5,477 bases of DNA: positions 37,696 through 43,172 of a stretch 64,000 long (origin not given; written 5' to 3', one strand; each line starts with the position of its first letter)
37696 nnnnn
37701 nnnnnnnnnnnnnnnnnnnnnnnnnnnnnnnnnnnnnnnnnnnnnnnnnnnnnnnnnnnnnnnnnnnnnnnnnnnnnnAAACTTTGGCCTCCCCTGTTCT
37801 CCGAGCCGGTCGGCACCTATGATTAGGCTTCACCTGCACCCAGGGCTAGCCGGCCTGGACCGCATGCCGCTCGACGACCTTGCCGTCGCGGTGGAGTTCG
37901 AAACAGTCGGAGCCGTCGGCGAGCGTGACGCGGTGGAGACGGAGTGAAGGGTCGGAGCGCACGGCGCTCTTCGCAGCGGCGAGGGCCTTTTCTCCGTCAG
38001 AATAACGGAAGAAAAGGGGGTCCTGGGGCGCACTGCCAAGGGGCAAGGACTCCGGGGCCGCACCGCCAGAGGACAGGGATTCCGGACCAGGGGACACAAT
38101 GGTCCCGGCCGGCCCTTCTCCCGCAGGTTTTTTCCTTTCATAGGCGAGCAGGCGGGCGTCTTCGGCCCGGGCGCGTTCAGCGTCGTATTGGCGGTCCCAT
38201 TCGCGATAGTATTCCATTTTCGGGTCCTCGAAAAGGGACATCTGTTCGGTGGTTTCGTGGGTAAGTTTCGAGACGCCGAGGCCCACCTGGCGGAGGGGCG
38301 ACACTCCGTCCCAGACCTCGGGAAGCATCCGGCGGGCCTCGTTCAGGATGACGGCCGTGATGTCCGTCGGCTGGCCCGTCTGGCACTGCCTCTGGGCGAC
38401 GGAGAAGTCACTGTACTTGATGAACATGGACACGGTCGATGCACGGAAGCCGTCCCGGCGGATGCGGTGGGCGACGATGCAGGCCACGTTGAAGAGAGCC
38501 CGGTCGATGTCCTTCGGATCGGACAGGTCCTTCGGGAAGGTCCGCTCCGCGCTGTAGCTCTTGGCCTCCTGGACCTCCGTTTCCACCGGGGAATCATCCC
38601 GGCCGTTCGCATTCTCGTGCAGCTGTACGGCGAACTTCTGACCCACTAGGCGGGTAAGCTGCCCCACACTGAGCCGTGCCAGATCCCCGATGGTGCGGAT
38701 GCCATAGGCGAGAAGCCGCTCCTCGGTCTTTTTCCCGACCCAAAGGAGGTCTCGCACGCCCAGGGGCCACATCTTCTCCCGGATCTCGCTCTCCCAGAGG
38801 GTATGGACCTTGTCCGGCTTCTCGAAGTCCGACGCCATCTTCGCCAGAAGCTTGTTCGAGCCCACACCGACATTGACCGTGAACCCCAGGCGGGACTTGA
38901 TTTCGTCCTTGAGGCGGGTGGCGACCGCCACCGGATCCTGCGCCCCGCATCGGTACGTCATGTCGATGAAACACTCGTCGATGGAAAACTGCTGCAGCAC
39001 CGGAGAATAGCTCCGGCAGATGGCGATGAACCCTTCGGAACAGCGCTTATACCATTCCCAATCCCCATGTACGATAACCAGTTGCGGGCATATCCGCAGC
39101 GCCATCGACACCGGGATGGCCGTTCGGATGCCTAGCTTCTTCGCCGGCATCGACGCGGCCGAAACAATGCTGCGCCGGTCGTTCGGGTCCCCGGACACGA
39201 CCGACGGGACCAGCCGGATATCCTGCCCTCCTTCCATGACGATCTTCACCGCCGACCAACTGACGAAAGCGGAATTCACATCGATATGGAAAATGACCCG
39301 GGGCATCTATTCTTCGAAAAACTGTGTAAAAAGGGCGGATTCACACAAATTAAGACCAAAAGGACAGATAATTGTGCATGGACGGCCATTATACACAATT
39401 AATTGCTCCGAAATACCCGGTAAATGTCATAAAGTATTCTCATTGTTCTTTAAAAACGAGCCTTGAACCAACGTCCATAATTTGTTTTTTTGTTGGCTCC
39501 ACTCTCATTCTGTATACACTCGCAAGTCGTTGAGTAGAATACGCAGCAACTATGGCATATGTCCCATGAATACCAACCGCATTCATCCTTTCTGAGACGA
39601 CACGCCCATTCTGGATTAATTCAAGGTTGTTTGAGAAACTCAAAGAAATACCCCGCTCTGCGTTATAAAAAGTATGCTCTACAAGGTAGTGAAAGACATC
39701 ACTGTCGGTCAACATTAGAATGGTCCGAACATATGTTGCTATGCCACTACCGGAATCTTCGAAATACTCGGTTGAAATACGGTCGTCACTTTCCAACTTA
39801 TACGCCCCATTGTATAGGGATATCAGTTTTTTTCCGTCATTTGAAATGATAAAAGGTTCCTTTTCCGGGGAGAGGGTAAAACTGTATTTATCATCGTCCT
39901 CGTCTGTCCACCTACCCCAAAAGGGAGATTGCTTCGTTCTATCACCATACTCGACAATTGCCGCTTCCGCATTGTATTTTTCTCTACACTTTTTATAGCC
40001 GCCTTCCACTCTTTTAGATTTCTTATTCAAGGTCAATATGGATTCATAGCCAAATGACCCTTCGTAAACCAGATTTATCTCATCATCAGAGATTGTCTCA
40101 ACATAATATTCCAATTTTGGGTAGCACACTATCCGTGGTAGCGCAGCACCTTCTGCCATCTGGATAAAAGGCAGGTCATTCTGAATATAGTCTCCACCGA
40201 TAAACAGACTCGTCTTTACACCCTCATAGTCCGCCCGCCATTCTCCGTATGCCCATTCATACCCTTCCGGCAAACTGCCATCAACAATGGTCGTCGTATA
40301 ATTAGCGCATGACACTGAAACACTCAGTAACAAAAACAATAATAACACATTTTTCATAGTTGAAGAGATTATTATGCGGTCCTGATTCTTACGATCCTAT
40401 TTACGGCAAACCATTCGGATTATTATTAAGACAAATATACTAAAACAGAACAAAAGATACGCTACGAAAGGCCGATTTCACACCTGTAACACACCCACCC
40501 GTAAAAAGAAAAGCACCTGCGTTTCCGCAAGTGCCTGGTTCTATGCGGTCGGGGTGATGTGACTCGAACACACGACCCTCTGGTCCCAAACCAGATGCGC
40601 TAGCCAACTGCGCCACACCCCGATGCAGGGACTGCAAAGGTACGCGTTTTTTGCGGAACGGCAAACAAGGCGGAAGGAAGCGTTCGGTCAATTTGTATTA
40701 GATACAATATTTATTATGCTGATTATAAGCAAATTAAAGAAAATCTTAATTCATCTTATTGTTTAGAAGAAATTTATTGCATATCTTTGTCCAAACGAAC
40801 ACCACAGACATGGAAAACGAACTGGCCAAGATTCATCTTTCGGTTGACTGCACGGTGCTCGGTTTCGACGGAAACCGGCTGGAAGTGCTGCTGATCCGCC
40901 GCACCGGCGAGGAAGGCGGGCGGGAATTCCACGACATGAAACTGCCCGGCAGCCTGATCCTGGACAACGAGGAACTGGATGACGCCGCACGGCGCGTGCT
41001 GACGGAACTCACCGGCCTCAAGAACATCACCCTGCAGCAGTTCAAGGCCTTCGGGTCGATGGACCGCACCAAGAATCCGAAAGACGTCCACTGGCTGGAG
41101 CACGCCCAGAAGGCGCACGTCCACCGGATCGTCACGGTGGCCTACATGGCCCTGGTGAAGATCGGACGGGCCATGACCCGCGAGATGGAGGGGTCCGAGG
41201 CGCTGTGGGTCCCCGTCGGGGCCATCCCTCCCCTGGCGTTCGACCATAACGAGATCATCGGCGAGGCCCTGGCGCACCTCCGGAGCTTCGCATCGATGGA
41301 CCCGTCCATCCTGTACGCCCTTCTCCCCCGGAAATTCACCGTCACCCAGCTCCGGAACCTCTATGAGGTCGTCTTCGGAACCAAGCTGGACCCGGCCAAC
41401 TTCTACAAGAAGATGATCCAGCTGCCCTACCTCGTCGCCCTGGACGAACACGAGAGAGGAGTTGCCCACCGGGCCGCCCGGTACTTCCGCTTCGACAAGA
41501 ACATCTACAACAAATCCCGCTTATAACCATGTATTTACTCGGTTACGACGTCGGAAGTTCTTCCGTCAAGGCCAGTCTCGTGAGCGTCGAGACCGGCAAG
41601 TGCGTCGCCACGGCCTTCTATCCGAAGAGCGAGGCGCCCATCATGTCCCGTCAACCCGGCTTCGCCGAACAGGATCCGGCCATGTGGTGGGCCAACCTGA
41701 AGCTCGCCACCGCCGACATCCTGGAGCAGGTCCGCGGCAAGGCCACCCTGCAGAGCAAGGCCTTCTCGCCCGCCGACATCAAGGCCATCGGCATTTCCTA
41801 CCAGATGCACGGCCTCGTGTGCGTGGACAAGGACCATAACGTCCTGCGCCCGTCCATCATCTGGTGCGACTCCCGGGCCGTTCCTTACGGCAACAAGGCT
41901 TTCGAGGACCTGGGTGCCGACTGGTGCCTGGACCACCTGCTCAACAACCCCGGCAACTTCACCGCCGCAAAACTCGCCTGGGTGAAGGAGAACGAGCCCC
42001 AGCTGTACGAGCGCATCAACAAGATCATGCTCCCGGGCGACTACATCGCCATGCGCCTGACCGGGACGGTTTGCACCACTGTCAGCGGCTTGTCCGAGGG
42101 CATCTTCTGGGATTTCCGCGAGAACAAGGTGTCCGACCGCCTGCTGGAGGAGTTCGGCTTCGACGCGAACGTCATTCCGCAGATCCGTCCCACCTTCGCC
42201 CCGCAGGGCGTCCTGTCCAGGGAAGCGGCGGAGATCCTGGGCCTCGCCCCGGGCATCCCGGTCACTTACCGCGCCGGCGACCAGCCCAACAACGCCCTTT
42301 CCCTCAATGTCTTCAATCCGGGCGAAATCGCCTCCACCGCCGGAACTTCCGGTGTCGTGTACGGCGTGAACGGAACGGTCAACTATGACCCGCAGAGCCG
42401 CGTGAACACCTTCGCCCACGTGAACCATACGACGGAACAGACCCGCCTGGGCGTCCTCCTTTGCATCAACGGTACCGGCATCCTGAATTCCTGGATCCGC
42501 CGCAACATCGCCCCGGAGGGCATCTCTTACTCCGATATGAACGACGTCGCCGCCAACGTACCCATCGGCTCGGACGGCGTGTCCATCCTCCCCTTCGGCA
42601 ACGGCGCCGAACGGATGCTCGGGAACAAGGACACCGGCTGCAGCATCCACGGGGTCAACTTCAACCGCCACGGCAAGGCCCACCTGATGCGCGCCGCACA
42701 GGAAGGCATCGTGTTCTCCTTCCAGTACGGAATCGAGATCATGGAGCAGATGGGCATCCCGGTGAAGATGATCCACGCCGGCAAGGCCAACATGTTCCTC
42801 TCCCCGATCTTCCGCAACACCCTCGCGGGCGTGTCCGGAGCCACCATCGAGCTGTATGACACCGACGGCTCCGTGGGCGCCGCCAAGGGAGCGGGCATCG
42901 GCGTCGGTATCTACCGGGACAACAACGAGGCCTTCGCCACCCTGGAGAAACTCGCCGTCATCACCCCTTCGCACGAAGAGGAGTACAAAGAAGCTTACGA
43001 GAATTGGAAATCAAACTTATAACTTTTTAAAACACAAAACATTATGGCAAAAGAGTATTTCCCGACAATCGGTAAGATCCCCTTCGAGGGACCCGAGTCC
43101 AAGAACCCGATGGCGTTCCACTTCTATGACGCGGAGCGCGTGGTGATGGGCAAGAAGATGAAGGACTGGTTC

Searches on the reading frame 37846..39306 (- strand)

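Call 6: search_protein_families(library=pfam, proteins=[window:37846-39306:-], max_evalue=0.01)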
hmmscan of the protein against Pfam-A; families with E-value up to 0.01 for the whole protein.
window:37846-39306:- (486 aa): 5 families
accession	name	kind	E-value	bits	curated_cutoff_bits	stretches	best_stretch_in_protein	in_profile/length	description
PF00817.25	IMS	-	5.2e-33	114.5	23.2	1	8-160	1-148/148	impB/mucB/samB family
PF11799.13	IMS_C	-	7e-29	100.9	20.7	1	249-358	2-109/109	impB/mucB/samB family C-terminal domain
PF21999.2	IMS_HHH_1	-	4.3e-08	33.9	27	1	190-237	6-53/53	DNA polymerase-iota, thumb domain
PF14520.12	HHH_5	-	0.00013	22.8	27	1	190-229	10-51/57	Helix-hairpin-helix domain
PF11798.14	IMS_HHH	-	0.00014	22.3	24.4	1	173-203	2-32/32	IMS family HHH motif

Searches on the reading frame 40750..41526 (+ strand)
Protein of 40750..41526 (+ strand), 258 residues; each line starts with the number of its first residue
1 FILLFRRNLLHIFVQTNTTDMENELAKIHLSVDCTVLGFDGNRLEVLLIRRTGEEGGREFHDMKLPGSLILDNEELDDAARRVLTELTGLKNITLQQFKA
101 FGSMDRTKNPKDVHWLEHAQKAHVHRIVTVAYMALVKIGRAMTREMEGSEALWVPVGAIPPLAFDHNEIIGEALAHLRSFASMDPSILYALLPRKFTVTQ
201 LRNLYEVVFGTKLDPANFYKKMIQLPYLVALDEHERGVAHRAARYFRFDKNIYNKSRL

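Call 6: search_protein_families(library=pfam, proteins=[window:40750-41526:+], max_evalue=0.01)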
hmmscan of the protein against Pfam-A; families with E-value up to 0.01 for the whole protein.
window:40750-41526:+ (258 aa): 3 families
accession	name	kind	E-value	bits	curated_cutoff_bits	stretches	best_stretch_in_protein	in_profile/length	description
PF21906.2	NrtR_WHD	-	8.1e-19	68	27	1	190-248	3-61/61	NrtR DNA-binding winged helix domain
PF00293.34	NUDIX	-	1.2e-07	32.3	21.1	1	29-168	3-129/134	NUDIX domain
PF19368.5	AraR_C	-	1.3e-06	29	23.8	1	187-254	4-72/82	AraR C-terminal winged HTH domain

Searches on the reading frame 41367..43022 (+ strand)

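Call 6: search_protein_families(library=pfam, proteins=[window:41367-43022:+], max_evalue=0.01)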
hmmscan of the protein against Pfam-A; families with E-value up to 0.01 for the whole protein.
window:41367-43022:+ (551 aa): 2 families
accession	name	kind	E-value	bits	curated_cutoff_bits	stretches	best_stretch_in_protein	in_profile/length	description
PF00370.27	FGGY_N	-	5.9e-46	157.5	28.8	1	56-308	1-241/245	FGGY family of carbohydrate kinases, N-terminal domain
PF02782.22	FGGY_C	-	9.4e-10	39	27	1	323-501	3-184/198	FGGY family of carbohydrate kinases, C-terminal domain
